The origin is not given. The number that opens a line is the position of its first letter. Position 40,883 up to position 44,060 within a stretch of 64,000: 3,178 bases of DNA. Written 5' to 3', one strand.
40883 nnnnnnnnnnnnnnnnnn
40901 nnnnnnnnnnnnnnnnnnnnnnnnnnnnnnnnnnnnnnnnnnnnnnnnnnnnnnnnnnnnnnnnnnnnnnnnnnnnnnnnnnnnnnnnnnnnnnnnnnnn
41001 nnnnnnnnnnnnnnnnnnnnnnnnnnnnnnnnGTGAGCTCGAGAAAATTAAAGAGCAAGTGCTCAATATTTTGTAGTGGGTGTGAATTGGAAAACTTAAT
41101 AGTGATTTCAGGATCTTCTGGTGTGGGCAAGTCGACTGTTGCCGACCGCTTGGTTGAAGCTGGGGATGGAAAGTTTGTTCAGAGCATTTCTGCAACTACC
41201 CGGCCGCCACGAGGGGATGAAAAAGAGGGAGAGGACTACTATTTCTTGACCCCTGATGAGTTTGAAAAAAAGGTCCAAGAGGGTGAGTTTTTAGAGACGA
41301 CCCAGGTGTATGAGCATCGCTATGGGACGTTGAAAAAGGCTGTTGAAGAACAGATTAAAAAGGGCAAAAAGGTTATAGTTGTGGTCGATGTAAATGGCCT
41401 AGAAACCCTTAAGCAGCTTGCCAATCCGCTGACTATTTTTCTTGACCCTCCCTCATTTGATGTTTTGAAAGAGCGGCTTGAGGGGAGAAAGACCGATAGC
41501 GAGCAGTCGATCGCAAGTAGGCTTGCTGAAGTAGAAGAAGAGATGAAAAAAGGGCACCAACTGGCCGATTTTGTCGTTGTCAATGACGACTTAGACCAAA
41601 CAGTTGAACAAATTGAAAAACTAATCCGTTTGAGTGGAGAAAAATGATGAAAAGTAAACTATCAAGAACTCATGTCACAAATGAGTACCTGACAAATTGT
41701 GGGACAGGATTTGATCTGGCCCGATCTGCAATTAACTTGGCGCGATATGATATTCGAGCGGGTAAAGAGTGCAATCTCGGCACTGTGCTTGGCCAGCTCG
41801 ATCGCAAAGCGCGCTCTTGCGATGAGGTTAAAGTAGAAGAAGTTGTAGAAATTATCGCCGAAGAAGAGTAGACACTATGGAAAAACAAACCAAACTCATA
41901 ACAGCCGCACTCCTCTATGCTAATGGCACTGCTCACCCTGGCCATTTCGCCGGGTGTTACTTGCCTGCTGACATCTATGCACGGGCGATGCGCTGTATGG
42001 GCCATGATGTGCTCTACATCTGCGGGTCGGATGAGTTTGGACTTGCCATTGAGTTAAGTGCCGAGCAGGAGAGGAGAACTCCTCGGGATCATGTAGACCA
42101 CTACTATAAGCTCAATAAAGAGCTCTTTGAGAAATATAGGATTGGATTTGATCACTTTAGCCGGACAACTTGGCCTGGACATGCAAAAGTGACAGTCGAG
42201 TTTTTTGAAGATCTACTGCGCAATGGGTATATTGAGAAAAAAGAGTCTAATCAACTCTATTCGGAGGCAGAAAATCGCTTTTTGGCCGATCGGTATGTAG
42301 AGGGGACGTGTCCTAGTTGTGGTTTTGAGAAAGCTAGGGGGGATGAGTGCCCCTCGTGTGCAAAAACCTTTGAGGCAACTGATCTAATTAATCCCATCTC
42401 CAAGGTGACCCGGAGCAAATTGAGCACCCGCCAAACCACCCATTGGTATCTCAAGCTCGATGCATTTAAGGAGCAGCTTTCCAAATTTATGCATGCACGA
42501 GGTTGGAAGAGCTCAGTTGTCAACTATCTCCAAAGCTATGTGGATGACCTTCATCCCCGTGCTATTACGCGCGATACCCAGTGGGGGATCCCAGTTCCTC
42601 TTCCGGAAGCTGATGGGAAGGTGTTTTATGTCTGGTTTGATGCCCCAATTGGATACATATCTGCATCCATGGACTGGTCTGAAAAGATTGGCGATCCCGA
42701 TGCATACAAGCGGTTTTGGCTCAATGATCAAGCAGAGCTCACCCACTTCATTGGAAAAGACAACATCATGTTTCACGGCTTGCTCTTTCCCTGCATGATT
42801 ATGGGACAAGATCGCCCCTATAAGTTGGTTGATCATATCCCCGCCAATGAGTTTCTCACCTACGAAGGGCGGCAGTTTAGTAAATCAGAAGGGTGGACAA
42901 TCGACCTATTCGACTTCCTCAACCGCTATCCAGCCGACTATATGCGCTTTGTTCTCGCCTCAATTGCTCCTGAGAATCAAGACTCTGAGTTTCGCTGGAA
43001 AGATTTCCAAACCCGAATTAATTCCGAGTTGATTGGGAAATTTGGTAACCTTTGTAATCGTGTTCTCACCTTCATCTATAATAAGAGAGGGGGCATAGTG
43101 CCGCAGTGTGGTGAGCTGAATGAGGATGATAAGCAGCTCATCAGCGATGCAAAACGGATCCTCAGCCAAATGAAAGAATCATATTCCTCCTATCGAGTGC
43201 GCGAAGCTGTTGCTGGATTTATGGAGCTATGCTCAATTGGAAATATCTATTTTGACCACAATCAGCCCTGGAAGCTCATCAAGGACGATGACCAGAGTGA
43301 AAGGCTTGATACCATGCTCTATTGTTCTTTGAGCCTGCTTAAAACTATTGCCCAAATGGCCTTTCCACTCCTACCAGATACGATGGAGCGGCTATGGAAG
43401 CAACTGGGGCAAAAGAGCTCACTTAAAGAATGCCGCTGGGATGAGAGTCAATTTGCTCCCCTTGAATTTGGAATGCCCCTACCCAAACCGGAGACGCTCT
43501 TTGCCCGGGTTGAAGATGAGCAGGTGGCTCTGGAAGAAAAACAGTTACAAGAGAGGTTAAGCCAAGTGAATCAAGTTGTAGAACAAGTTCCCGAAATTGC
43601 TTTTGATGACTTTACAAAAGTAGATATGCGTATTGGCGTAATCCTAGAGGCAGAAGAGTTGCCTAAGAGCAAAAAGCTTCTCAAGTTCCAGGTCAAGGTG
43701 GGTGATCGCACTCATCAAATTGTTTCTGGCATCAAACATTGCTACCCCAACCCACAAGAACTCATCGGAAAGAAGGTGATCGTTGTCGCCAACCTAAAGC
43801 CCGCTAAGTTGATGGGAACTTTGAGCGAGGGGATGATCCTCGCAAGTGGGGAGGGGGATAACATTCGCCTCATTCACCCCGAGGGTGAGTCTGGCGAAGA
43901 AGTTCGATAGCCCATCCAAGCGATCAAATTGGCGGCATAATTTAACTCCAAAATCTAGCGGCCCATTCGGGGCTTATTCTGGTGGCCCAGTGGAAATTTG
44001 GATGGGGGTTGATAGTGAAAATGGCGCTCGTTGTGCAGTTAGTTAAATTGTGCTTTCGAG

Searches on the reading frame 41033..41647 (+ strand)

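Call 53: search_protein_families(library=pfam, proteins=[window:41033-41647:+], max_evalue=0.0001)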
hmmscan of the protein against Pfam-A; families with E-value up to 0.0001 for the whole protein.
window:41033-41647:+ (204 aa): 5 families
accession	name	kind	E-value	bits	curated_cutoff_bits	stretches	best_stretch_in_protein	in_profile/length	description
PF00625.27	Guanylate_kin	-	1.4e-45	155.7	25.2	1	21-199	3-180/182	Guanylate kinase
PF13671.12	AAA_33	-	8.4e-07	29.8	27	1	22-163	1-129/143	AAA domain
PF13238.12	AAA_18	-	2.3e-06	28.5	29.4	1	23-159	1-118/128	AAA domain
PF13401.12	AAA_22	-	5.6e-05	23.9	27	0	20-119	5-91/130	AAA domain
PF13191.12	AAA_16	-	6.6e-05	23.9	32.6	0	18-51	24-63/167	AAA ATPase domain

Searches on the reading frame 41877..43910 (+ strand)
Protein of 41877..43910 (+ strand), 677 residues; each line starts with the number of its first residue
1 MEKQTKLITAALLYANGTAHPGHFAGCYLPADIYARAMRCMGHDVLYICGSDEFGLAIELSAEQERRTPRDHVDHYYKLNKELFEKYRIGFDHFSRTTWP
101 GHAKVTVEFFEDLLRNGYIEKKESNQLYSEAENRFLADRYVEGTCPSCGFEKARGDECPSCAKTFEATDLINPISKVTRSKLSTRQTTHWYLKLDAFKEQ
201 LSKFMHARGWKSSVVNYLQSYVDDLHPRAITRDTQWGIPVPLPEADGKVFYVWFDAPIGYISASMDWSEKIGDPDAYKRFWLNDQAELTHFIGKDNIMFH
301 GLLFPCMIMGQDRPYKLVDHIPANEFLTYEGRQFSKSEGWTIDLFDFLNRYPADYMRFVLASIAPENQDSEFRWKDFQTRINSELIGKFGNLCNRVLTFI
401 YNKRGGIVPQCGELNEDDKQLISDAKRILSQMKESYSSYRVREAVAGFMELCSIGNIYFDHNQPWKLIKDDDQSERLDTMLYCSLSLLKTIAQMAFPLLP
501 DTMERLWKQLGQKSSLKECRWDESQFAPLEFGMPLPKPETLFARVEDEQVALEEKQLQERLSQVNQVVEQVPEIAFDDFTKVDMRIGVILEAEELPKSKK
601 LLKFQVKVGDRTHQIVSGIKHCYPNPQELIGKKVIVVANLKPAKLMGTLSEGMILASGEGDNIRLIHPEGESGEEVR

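Call 53: search_protein_families(library=pfam, proteins=[window:41877-43910:+], max_evalue=0.0001)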
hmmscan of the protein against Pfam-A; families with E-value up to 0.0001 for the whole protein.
window:41877-43910:+ (677 aa): 5 families
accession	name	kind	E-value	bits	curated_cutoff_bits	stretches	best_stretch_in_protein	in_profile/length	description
PF09334.17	tRNA-synt_1g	-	3.7e-140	467.6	20.1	1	7-397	2-391/391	tRNA synthetases class I (M)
PF01588.26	tRNA_bind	-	1.6e-27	95.8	27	1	584-671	1-90/96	Putative tRNA binding domain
PF19303.5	Anticodon_3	-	8.2e-18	65.2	23.5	1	408-551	1-141/152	Anticodon binding domain of methionyl tRNA ligase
PF00133.28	tRNA-synt_1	-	7.3e-17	61.7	22.7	1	14-242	33-245/414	tRNA synthetases class I (I, L, M and V)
PF08264.19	Anticodon_1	-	1.1e-11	45.2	25.1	1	418-569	1-130/148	Anticodon-binding domain of tRNA ligase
